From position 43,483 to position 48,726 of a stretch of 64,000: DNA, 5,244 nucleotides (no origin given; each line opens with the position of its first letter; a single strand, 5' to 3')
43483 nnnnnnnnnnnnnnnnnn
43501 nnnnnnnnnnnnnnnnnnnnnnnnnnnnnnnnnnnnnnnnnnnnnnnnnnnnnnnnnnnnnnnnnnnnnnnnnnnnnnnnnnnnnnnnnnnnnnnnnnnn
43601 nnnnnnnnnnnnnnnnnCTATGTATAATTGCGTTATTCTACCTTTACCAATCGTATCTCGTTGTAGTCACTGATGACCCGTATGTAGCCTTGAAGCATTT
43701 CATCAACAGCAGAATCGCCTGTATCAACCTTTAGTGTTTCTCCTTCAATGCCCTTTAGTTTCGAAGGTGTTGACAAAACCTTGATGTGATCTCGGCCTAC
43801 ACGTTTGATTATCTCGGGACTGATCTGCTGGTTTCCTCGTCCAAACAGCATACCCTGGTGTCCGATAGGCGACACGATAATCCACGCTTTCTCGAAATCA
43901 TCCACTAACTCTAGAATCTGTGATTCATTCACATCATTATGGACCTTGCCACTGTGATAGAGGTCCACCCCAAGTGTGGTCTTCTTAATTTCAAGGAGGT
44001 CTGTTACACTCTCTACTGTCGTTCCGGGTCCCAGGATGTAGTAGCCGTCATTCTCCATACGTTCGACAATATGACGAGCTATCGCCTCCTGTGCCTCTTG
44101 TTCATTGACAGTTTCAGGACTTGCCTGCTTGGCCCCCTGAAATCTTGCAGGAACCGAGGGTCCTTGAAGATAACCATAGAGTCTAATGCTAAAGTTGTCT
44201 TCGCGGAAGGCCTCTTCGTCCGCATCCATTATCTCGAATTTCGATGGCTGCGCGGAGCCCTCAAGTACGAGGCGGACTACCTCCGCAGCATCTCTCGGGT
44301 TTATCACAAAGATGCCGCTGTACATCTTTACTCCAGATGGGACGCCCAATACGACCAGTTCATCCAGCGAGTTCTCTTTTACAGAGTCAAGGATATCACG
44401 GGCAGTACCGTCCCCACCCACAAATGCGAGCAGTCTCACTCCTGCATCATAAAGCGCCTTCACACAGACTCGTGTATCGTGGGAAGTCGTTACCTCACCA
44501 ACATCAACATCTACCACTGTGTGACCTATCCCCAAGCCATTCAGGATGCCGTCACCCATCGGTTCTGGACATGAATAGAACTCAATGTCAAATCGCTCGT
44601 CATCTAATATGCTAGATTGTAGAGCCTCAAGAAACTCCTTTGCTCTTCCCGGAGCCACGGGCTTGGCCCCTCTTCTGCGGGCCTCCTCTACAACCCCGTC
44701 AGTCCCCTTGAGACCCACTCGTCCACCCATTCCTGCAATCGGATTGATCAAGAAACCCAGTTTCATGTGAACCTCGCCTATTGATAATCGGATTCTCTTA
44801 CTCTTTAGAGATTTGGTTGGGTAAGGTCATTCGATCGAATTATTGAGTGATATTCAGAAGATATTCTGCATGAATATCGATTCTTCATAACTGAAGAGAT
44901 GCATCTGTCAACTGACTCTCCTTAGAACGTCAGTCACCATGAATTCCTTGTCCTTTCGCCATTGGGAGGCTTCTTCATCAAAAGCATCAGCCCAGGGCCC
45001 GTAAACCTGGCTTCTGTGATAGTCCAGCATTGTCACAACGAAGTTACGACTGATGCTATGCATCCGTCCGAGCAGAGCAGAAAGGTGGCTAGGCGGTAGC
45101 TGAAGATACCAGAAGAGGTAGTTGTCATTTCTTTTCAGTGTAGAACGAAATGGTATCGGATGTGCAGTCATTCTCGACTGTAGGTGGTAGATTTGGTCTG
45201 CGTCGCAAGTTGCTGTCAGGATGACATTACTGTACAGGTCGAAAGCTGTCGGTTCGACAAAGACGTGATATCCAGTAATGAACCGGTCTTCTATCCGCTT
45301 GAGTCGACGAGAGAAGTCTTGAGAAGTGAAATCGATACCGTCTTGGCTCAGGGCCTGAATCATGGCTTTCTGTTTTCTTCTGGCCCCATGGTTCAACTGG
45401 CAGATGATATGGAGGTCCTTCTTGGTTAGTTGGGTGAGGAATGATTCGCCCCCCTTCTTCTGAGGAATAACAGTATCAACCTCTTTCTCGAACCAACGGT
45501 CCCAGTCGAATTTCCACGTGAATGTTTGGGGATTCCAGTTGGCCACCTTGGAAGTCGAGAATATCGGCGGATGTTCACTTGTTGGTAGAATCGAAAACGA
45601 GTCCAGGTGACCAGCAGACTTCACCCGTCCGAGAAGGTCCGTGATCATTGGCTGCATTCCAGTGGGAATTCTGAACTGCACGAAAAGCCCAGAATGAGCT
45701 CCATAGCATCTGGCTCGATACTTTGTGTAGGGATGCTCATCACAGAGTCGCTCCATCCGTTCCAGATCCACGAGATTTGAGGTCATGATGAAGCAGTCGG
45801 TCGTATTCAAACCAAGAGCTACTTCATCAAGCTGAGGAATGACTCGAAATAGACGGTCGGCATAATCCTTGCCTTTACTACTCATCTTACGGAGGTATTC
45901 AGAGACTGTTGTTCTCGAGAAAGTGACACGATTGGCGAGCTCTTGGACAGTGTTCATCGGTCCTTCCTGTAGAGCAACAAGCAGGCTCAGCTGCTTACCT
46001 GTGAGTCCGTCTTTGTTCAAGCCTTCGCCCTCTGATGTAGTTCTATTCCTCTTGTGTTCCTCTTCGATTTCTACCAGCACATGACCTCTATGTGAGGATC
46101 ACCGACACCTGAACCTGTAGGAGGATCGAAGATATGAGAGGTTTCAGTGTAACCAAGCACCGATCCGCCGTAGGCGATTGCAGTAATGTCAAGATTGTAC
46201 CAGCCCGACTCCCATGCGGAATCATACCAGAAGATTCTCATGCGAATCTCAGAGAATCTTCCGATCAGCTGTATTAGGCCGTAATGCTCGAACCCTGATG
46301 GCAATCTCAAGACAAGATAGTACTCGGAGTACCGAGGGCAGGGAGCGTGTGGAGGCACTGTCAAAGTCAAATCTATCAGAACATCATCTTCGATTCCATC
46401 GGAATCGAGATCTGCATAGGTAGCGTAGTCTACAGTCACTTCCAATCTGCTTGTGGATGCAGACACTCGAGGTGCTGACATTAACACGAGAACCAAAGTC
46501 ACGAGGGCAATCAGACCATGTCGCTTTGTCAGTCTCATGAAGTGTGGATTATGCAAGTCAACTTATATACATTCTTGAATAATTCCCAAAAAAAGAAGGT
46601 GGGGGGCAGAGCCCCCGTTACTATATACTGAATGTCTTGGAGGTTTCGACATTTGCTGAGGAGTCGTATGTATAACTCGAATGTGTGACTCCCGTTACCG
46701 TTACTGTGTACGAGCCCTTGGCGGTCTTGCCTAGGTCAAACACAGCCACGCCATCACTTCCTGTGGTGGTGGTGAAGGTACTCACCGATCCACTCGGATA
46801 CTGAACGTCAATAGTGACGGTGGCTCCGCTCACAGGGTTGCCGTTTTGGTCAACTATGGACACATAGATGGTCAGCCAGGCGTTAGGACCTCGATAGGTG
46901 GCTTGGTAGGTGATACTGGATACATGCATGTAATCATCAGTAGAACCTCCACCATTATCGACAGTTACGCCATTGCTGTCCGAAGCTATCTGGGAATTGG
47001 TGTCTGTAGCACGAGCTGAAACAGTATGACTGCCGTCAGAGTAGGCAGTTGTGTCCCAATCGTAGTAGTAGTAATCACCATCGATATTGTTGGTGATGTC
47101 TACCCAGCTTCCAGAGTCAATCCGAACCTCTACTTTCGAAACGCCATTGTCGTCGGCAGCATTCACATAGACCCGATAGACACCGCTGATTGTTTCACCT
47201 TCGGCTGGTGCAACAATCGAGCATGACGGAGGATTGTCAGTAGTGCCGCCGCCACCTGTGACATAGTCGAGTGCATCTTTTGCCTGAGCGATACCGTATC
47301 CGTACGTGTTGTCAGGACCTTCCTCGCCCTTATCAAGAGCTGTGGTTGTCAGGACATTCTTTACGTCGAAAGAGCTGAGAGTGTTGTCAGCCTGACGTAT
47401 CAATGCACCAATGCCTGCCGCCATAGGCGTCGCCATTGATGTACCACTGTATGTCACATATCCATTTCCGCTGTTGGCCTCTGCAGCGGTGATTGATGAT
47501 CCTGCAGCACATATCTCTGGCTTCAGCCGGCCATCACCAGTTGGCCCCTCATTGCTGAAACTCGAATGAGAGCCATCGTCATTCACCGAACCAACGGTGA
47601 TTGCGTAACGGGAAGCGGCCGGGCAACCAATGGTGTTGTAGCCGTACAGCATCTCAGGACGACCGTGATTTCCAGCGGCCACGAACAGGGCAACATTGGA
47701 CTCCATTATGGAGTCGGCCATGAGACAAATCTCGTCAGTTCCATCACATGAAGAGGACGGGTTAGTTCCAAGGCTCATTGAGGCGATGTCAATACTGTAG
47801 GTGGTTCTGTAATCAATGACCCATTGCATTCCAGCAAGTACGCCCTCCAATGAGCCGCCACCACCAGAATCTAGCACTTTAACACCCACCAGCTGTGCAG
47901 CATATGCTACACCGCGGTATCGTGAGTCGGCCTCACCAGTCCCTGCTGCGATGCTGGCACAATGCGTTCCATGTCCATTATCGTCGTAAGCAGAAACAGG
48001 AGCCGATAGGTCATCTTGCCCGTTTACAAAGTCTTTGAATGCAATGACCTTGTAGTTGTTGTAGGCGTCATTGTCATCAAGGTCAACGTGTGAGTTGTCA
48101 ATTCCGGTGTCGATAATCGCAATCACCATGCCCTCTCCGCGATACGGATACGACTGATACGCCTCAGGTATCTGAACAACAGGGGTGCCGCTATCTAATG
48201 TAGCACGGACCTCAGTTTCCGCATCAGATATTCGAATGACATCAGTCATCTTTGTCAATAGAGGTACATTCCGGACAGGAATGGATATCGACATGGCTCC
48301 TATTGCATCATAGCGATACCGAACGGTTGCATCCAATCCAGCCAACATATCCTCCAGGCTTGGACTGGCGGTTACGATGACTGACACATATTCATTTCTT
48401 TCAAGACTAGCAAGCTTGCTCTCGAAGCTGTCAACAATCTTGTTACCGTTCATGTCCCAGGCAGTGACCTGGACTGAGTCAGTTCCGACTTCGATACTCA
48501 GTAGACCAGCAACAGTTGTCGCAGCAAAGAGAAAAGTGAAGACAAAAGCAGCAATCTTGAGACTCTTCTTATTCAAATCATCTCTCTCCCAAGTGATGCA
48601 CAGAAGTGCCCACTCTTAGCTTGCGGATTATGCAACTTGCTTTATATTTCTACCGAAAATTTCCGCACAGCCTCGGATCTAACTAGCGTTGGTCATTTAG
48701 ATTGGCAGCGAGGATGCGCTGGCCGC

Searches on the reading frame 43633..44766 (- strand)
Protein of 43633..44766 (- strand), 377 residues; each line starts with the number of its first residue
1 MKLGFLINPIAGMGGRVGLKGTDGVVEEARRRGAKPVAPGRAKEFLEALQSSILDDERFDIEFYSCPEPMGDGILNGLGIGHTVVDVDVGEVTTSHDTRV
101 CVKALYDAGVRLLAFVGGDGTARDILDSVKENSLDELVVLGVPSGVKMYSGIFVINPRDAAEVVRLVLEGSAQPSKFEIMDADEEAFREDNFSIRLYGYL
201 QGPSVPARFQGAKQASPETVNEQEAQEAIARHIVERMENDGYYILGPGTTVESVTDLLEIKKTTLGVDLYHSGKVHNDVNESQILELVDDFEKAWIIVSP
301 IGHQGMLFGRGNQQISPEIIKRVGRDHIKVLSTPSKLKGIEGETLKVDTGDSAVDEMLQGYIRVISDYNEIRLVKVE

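Call 49: search_protein_families(library=pfam, proteins=[window:43633-44766:-], max_evalue=0.0001)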
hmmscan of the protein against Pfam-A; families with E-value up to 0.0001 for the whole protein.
window:43633-44766:- (377 aa): 3 families
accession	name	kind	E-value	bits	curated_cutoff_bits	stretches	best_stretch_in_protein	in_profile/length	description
PF20143.4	NAD_kinase_C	-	9.3e-15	54.9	23.7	1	239-375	2-125/126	ATP-NAD kinase C-terminal domain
PF01513.26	NAD_kinase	-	5.3e-12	46.6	25.5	1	67-170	33-128/130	ATP-NAD kinase N-terminal domain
PF00781.29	DAGK_cat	-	9.5e-05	22.4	23.6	0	85-145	31-90/125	Diacylglycerol kinase catalytic domain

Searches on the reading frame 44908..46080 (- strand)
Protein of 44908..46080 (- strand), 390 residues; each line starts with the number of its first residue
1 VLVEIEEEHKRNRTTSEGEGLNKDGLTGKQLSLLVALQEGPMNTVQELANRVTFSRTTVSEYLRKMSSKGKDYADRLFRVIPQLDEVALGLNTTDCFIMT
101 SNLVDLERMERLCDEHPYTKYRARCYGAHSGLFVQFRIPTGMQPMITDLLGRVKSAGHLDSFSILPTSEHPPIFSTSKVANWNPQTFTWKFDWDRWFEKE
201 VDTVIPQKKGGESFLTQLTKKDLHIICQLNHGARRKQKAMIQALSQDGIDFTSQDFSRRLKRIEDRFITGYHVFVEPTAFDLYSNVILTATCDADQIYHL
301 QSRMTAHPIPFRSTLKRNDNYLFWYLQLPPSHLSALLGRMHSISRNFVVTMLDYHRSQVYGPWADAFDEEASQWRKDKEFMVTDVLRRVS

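Call 29: search_protein_families(library=pfam, proteins=[window:44908-46080:-], max_evalue=0.001)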
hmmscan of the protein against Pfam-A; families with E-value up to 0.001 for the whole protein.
window:44908-46080:- (390 aa): 3 families
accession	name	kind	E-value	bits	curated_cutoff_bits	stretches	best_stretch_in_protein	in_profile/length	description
PF12802.13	MarR_2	-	2.4e-05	24.8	27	1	25-70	2-48/61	MarR family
PF13412.12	HTH_24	-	0.00015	21.7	21.9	1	29-70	4-45/48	Winged helix-turn-helix DNA-binding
PF01022.26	HTH_5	-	0.00026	21.3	22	1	30-67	4-40/47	Bacterial regulatory protein, arsR family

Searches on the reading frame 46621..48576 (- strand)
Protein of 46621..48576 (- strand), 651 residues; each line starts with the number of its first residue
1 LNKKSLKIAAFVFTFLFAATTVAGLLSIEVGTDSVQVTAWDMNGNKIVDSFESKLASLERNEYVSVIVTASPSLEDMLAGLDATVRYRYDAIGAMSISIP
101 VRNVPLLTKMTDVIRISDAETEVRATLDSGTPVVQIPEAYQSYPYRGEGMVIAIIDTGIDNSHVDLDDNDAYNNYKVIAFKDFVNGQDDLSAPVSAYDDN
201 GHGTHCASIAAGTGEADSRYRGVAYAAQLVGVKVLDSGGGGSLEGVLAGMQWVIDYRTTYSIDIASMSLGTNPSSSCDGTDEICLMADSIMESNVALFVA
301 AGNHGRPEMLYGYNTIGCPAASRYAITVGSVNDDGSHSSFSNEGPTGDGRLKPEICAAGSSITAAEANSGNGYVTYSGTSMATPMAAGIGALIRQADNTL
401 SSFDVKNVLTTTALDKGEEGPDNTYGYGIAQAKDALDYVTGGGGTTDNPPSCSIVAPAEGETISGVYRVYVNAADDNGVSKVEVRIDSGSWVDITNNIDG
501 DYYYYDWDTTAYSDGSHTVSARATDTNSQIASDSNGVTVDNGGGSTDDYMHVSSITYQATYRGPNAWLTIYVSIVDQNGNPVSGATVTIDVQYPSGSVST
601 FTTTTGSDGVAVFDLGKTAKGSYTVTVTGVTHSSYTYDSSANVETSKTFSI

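Call 29: search_protein_families(library=pfam, proteins=[window:46621-48576:-], max_evalue=0.001)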
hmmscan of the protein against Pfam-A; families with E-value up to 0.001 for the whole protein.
window:46621-48576:- (651 aa): 7 families
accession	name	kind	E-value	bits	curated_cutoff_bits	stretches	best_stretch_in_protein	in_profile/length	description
PF00082.27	Peptidase_S8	-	1.4e-57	195.7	21.8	1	147-428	1-288/288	Subtilase family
PF17957.7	Big_7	-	6.1e-15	56.1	24.1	1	450-521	1-70/70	Bacterial Ig domain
PF02369.22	Big_1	-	1.9e-08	34.8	34.9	1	569-629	20-80/93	Bacterial Ig-like domain (group 1)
PF13620.12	CarboxypepD_reg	-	8.7e-06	26.4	32.3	1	569-638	1-65/82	Carboxypeptidase regulatory-like domain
PF17789.7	MG4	-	0.00014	22.4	24.7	1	569-643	17-88/95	Macroglobulin domain MG4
PF24107.1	DUF7382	-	0.00016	21.9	27.4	1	570-612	22-63/65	Domain of unknown function (DUF7382)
PF09134.16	Invasin_D3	-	0.00032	21.6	33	1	569-628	23-81/98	Invasin, domain 3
